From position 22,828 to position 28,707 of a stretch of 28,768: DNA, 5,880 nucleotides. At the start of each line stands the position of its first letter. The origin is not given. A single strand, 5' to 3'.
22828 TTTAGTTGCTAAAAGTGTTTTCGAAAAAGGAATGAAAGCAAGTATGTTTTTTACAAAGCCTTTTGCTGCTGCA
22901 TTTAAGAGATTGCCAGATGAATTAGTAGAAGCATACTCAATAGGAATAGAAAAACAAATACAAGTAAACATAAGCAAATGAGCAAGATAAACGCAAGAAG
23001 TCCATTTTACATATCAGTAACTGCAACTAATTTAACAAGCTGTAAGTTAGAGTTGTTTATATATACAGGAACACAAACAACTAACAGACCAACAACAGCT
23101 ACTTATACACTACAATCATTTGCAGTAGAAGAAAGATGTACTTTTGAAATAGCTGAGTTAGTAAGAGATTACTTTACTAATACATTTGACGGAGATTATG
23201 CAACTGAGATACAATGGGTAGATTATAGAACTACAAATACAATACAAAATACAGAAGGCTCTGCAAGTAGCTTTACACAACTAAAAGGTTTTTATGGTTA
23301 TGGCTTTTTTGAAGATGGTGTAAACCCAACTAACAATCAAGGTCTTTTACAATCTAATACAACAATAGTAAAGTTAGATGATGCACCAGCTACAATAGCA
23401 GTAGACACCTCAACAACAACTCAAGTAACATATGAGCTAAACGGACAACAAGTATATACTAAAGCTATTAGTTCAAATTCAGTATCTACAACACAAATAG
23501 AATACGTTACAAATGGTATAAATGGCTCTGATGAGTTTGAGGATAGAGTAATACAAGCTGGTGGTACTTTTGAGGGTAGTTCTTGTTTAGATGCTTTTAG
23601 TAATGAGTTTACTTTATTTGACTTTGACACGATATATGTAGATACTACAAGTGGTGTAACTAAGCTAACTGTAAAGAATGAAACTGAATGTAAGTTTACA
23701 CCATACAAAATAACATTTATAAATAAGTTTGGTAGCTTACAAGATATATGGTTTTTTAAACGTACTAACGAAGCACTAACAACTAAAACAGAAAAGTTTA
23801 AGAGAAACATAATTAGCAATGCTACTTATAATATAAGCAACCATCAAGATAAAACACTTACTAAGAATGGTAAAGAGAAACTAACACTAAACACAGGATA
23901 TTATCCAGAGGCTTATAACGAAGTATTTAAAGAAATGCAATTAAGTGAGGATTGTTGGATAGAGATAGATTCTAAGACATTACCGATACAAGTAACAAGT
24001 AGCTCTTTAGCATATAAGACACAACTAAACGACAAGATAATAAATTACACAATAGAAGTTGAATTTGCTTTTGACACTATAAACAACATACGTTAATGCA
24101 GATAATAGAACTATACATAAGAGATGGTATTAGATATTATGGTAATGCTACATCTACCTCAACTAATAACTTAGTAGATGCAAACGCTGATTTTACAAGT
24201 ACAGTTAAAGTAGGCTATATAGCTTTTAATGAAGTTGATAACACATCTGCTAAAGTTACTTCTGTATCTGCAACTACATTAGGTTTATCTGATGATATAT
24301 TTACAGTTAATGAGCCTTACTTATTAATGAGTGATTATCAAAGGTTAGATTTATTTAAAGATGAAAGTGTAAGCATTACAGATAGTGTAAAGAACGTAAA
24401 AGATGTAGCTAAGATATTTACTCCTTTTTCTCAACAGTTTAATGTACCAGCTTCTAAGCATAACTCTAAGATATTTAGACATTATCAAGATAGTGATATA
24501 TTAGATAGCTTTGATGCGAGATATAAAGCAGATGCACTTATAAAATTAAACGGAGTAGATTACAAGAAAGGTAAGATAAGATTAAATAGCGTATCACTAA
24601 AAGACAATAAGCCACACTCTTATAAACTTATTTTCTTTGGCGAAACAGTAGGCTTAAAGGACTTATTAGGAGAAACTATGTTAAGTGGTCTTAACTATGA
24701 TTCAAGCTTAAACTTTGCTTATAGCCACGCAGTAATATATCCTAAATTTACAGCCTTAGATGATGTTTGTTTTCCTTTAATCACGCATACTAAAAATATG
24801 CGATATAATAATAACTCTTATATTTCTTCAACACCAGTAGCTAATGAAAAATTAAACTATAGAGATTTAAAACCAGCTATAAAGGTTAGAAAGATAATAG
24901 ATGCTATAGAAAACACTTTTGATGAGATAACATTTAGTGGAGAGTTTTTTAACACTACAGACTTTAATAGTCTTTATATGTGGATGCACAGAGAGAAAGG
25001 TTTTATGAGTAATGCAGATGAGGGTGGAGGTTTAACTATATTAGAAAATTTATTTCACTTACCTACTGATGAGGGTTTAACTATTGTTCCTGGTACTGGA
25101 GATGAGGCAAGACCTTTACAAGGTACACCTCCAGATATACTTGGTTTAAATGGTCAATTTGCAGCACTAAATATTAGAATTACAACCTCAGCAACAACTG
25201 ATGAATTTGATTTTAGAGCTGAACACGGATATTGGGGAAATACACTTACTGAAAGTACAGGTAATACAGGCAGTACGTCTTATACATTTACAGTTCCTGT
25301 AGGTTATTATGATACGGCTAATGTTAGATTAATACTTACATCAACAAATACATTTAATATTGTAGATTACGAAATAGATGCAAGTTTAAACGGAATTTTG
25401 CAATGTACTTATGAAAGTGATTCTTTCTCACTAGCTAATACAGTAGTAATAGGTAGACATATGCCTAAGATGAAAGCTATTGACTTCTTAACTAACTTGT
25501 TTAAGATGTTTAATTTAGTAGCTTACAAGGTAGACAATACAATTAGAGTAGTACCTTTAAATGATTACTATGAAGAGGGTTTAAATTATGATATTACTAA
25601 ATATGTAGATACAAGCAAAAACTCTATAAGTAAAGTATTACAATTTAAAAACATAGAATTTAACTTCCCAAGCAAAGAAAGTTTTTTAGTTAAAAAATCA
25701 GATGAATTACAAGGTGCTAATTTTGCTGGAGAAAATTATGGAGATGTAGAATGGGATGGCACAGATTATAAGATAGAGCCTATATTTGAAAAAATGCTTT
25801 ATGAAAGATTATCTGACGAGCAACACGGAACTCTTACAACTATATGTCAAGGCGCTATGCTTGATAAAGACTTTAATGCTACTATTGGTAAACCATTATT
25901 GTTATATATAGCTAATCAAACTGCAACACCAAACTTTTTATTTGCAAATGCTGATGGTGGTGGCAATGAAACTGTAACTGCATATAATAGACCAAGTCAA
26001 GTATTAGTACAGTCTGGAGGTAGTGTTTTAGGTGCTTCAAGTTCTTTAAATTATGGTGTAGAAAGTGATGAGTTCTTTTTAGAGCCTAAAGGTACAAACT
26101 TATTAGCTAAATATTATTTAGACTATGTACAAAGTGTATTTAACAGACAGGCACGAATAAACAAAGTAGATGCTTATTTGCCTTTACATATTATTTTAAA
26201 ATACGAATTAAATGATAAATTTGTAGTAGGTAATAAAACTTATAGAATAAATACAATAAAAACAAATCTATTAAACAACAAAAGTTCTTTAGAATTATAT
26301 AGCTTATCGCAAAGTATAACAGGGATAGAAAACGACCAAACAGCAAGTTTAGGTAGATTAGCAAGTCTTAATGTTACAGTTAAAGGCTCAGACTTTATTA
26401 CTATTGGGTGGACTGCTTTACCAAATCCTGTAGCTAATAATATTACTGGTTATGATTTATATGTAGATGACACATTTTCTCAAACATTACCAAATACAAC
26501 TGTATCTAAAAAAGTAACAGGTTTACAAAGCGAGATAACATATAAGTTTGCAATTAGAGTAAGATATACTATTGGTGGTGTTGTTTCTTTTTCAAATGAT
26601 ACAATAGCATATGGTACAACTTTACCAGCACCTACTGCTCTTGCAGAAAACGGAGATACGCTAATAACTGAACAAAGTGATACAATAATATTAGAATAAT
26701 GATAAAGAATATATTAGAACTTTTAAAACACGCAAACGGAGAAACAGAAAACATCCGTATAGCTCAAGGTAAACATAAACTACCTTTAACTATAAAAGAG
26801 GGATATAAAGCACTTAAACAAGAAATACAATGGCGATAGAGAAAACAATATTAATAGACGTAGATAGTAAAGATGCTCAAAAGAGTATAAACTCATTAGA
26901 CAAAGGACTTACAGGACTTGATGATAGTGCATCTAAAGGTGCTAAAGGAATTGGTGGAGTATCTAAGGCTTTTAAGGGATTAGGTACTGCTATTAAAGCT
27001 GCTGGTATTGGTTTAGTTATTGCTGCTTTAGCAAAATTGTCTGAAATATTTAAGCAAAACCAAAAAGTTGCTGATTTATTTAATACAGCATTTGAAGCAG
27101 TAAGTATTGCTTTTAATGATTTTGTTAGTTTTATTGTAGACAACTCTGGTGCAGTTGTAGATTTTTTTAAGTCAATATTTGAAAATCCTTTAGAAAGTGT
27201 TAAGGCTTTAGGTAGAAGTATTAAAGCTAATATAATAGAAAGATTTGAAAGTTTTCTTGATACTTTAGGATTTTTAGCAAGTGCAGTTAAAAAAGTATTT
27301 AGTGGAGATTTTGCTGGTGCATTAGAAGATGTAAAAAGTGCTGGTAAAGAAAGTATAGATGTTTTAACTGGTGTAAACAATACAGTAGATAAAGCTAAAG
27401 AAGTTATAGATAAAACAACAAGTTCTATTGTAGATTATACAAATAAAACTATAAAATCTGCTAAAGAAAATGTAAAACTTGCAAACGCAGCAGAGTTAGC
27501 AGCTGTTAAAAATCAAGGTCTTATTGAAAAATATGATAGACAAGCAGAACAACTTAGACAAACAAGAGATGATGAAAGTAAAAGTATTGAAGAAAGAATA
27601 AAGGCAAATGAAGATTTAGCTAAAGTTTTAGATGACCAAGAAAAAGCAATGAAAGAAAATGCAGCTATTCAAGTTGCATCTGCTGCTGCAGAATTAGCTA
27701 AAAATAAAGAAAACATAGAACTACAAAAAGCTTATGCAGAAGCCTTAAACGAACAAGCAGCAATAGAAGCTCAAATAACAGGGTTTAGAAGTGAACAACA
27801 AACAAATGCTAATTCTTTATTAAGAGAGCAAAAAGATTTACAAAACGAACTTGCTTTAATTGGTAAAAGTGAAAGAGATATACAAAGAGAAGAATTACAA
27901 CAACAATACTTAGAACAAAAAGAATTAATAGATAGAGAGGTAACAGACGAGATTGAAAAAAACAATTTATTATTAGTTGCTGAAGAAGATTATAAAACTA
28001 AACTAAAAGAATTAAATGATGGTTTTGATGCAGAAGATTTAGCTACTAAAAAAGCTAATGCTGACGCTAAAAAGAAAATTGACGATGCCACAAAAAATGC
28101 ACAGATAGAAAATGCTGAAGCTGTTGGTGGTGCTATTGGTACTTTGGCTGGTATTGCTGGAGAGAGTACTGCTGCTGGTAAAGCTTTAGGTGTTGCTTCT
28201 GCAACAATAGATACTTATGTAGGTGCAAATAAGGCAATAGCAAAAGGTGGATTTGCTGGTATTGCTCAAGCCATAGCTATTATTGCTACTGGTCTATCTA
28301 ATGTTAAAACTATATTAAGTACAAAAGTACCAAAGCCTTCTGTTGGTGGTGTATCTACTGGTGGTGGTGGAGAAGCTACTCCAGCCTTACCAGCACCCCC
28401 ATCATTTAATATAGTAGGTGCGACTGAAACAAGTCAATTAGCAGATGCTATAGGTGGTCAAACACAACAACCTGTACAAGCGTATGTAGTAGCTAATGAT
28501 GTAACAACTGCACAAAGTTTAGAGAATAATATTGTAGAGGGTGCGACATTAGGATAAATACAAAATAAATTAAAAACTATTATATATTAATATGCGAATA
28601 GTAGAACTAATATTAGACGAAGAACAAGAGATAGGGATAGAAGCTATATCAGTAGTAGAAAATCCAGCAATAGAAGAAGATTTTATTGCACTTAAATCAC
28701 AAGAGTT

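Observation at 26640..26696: Shared C-terminal peptide on three otherwise unrelated virion-module proteins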

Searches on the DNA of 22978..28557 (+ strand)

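Call 7: search_dna_similar(query=window:22978-28557:+, collection=phages, mode=near)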
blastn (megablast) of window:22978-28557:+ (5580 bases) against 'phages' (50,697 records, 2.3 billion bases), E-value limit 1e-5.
No match.

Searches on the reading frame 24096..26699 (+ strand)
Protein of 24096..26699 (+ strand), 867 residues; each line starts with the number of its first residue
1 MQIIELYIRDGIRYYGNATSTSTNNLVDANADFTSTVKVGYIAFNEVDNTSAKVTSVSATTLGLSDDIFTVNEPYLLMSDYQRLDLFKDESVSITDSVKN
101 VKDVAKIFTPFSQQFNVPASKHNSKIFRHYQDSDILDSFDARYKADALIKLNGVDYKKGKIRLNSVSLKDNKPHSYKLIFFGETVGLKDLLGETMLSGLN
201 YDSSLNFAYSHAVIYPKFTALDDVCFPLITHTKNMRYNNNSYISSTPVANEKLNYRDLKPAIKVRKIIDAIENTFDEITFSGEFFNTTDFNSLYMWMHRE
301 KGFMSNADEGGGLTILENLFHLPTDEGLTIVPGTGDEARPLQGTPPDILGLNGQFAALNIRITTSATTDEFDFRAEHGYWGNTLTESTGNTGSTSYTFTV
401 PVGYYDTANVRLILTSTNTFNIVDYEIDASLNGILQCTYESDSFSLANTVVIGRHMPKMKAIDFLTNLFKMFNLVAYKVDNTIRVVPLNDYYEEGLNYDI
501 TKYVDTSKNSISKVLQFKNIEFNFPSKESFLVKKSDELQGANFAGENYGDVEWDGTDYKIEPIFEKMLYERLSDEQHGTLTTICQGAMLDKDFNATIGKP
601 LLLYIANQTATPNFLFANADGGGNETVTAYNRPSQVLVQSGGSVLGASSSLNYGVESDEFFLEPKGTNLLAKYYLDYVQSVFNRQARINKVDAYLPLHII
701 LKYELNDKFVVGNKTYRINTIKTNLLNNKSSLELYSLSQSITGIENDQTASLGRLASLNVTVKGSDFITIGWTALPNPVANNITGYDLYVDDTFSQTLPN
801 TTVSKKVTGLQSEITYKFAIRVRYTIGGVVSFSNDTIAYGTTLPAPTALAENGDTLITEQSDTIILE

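Call 8: search_protein_families(library=phrogs, proteins=[window:24096-26699:+], max_evalue=0.01)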
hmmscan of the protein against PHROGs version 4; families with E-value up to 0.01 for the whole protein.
window:24096-26699:+ (867 aa): 1 family
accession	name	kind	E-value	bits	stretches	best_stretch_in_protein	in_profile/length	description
phrog_38559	-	unknown function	9.4e-65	220.3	2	78-297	7-236/754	-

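Call 9: search_dna_similar(query=window:24096-26699:+, collection=phages, mode=protein, max_rows=30)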
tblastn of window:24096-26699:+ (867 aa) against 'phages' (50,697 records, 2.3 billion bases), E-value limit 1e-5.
Records with a match: 4; places in all: 4; records where one place covers at least 80% of the query: 0.
Best place of each record, by identity: <60% 4.
By first word of the organism name: Nonlabens 4.
By host as written in the record: Persicivirga sp. IMCC12024 4.
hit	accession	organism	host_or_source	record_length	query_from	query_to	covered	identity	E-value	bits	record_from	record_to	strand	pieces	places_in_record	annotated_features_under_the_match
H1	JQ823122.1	Nonlabens phage P12024S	Persicivirga sp. IMCC12024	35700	73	734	58%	30.8%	1e-39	246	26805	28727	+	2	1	hypothetical protein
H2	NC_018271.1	Nonlabens phage P12024S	Persicivirga sp. IMCC12024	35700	73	734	58%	30.8%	1e-39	246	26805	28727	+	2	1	hypothetical protein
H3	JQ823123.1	Nonlabens phage P12024L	Persicivirga sp. IMCC12024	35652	73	734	58%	30.8%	1e-39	246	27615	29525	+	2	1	hypothetical protein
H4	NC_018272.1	Nonlabens phage P12024L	Persicivirga sp. IMCC12024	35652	73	734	58%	30.8%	1e-39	246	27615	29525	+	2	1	hypothetical protein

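Call 13: search_protein_families(library=pfam, proteins=[window:24096-26699:+], max_evalue=0.1)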
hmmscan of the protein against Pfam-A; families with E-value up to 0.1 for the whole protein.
window:24096-26699:+ (867 aa): 2 families
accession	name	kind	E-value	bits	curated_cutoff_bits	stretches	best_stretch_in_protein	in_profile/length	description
PF00041.27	fn3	-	0.00018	22.1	25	1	758-833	6-78/84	Fibronectin type III domain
PF16893.11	fn3_2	-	0.019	15.5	27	0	769-830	19-81/89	Fibronectin type III domain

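Call 14: find_related_loci(query=window:24096-26699:+, collection=viral_contigs, flank=10000)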
Query window:24096-26699:+ (867 aa) in viral_contigs; peptide patterns used: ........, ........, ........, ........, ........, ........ (x = any residue, [..] = any of these).
44 stretches matched a pattern; 44 encode a relative of the query (tblastn E <= 1e-3); 41 distinct loci.
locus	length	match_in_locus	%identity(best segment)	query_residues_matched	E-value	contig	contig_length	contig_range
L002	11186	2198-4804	92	1-867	0e+0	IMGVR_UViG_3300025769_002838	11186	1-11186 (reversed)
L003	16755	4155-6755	89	1-867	0e+0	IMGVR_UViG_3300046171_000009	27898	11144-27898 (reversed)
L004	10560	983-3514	86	1-842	0e+0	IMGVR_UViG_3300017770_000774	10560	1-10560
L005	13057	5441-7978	78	1-842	0e+0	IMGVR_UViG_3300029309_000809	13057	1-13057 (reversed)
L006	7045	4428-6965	76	1-842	0e+0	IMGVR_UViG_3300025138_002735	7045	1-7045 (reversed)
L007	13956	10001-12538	76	1-842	0e+0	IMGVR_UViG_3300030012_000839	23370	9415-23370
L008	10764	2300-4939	72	1-867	0e+0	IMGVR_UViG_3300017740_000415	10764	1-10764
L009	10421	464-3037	71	1-842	0e+0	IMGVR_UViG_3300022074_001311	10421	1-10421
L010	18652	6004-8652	67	1-867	0e+0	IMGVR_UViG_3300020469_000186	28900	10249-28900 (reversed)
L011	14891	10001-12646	67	1-867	0e+0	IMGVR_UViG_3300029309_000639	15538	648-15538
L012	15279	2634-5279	67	1-867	0e+0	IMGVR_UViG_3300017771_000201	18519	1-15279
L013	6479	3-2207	75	111-842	0e+0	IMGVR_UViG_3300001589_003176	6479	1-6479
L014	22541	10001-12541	64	1-842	0e+0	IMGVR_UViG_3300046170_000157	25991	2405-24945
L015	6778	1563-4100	64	1-842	0e+0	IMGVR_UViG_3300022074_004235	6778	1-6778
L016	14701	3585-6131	63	1-842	0e+0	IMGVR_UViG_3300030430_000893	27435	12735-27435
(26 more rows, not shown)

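Call 75: search_solved_structures(query=window:24096-26696:+, max_evalue=0.1)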
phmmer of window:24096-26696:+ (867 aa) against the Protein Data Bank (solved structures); distinct sequences matched with E-value up to 0.1: 0.

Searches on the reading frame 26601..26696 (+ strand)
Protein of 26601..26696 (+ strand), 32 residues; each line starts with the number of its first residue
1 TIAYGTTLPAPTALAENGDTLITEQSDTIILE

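Call 69: search_protein_representatives(alignment_id=A5)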
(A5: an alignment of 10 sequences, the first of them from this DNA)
Query: 10 sequences, 32 profile positions. Proteins with E-value up to 0.001 (for the whole library): 89; up to 1e-10: 2; up to 1e-30: 0. The best 89 are listed.
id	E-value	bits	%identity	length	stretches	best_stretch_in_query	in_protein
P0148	2.5e-12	62.1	-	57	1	3-32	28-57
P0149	2.8e-12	62.0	-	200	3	12-32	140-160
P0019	1.5e-10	56.4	-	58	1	2-32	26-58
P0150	5.5e-10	54.6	-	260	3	8-32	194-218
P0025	5.6e-09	51.4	-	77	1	2-32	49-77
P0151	7.4e-09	51.0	-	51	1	6-32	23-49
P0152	2.0e-08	49.7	-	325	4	15-27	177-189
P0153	2.0e-08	49.6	-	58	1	1-32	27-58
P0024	2.2e-08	49.5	-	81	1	10-32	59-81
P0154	3.9e-08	48.7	-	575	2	11-32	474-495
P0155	8.6e-08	47.6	-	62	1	1-32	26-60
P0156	1.3e-07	47.0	-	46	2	11-32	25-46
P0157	1.7e-07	46.7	-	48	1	3-32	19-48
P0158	1.8e-07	46.6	-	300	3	3-32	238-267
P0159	3.1e-07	45.8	-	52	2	7-26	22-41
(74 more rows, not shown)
